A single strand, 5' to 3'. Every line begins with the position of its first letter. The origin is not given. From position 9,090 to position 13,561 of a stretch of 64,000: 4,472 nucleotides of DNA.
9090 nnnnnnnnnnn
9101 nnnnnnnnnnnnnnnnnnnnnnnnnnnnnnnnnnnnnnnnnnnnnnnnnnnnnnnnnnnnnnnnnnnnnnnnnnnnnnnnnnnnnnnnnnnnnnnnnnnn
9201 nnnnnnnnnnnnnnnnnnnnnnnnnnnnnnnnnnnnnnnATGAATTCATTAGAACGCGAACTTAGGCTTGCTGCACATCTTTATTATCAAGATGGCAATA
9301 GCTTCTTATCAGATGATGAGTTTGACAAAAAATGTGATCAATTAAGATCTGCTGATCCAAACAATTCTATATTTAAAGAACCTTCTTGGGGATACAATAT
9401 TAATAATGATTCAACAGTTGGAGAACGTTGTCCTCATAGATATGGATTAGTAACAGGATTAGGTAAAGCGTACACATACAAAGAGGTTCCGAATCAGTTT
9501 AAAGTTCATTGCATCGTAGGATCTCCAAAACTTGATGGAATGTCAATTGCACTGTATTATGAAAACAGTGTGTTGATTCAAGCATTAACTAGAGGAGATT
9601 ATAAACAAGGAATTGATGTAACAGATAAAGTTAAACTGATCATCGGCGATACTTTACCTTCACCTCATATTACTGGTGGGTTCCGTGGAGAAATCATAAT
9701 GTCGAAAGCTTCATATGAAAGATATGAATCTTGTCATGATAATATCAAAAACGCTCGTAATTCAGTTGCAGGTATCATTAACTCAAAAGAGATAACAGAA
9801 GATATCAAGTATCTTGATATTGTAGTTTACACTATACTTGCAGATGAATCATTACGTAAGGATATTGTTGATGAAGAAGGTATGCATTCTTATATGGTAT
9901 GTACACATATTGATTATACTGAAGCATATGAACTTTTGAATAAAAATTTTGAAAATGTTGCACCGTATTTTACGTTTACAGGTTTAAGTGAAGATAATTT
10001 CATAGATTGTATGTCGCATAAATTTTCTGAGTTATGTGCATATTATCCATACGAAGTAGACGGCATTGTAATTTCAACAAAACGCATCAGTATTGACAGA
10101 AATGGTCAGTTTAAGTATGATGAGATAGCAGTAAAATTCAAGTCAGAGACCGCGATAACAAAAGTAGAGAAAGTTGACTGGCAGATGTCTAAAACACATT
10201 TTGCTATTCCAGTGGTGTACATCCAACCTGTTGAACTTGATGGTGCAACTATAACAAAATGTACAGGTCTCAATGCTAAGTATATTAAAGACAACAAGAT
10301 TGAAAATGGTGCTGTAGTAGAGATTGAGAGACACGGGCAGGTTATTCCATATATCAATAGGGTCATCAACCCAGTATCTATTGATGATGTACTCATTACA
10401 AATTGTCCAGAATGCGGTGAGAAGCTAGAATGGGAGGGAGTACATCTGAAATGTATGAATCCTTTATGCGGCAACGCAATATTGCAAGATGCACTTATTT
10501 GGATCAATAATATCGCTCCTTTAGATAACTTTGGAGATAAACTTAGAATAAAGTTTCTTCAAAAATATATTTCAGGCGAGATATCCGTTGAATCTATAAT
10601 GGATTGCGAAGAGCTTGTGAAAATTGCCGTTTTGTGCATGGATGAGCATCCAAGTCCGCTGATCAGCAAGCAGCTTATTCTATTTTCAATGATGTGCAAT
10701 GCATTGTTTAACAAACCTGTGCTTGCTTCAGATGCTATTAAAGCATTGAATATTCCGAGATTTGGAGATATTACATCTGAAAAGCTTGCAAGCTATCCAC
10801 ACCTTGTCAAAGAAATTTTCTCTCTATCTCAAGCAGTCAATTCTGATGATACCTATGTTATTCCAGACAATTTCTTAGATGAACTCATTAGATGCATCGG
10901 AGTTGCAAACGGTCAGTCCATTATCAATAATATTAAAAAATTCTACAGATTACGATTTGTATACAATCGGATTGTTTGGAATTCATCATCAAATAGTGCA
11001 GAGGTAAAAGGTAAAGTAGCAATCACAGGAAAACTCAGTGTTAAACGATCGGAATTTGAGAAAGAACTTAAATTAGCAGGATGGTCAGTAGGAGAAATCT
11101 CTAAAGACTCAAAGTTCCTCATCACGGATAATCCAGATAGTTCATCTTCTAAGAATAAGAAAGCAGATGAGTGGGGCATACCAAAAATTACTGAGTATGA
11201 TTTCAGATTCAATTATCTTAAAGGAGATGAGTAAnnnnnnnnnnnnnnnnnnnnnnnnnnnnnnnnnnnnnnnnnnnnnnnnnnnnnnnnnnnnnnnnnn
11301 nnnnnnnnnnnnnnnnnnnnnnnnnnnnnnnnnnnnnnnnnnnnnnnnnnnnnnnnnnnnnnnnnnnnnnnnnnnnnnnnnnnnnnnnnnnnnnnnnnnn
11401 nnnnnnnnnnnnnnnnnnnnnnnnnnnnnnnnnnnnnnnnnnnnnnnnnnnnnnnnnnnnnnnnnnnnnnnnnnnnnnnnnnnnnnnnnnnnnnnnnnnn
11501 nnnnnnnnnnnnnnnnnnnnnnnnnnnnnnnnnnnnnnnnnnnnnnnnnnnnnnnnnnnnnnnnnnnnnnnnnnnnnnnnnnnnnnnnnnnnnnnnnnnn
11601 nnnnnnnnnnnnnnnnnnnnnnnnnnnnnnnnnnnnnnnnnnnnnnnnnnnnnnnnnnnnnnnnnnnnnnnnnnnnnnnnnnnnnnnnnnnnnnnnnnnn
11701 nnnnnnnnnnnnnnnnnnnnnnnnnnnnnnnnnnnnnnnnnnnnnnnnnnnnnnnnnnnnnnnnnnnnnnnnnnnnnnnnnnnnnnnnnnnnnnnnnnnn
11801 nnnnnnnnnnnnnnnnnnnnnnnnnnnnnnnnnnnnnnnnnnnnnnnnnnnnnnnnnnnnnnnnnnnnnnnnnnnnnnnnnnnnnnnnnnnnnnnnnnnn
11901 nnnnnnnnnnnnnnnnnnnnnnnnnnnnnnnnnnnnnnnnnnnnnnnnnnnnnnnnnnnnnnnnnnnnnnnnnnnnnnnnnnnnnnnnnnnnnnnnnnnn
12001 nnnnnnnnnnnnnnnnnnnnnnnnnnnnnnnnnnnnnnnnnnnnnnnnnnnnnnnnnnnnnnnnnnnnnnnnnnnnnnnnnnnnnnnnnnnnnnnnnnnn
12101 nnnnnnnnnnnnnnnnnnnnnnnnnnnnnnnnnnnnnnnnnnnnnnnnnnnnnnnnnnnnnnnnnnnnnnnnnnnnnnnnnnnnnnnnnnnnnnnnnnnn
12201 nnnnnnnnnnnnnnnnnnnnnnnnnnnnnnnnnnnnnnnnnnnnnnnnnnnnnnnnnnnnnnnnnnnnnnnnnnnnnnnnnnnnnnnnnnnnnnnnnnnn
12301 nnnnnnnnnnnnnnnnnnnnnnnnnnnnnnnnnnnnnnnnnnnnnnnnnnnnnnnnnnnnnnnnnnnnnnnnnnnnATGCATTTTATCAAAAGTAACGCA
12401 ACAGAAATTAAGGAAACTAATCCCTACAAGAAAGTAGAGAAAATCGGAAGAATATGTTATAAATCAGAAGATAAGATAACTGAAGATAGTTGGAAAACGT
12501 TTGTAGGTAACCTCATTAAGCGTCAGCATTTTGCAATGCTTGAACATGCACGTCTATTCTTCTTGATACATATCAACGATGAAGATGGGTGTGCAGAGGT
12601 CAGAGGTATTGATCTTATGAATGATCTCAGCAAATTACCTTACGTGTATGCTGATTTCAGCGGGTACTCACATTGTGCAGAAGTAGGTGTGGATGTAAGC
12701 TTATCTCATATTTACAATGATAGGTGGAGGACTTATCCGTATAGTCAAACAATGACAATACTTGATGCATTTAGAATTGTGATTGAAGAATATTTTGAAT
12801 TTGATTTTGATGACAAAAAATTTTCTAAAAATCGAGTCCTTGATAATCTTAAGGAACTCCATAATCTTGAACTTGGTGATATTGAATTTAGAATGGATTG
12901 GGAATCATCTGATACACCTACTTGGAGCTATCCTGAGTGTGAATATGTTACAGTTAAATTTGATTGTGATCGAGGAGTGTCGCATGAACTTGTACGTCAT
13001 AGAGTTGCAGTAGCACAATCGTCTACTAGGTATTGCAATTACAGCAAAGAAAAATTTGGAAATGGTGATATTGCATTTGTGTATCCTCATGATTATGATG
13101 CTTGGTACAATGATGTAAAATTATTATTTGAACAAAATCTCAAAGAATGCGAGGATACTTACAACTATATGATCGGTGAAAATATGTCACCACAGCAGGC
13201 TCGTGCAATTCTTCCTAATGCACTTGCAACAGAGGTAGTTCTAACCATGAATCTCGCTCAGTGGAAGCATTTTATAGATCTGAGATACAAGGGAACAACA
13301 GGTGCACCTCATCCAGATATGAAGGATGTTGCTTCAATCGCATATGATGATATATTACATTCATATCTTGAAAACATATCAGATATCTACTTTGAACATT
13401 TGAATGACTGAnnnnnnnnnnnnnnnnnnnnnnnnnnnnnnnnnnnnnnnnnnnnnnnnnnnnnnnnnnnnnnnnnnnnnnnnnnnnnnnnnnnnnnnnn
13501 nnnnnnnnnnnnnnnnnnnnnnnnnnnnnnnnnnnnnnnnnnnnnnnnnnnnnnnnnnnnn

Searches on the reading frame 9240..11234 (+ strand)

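Call 58: search_protein_families(library=phrogs, proteins=[window:9240-11234:+], max_evalue=0.00001)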
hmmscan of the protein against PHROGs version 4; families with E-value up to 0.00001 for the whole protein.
window:9240-11234:+ (664 aa): 3 families
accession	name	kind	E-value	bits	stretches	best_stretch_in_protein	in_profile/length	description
phrog_3869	-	DNA, RNA and nucleotide metabolism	7.7e-105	352.8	1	1-656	9-650/656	NAD-dependent DNA ligase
phrog_3359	-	DNA, RNA and nucleotide metabolism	2.2e-34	120.2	1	5-374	5-321/325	NAD-dependent DNA ligase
phrog_3498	-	DNA, RNA and nucleotide metabolism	3.2e-17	64.2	1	387-654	7-248/256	NAD-dependent DNA ligase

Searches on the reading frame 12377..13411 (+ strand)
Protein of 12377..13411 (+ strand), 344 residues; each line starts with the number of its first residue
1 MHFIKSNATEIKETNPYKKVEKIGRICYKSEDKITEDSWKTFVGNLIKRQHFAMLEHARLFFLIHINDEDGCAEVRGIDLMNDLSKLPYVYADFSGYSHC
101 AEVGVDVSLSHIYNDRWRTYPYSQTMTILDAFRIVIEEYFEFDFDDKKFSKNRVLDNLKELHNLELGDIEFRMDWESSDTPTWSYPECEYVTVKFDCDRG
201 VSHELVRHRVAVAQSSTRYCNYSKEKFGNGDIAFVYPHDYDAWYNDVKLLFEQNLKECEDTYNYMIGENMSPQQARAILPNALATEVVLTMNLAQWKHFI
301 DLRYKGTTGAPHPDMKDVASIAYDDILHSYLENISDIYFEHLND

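Call 58: search_protein_families(library=phrogs, proteins=[window:12377-13411:+], max_evalue=0.00001)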
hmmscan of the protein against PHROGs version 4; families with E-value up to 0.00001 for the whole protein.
window:12377-13411:+ (344 aa): 2 families
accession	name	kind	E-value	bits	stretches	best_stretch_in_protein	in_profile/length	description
phrog_85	-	DNA, RNA and nucleotide metabolism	4.4e-29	102.6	1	194-319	435-565/866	thymidylate synthase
phrog_10644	-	DNA, RNA and nucleotide metabolism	8.6e-11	43.2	1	246-335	66-151/160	thymidylate synthase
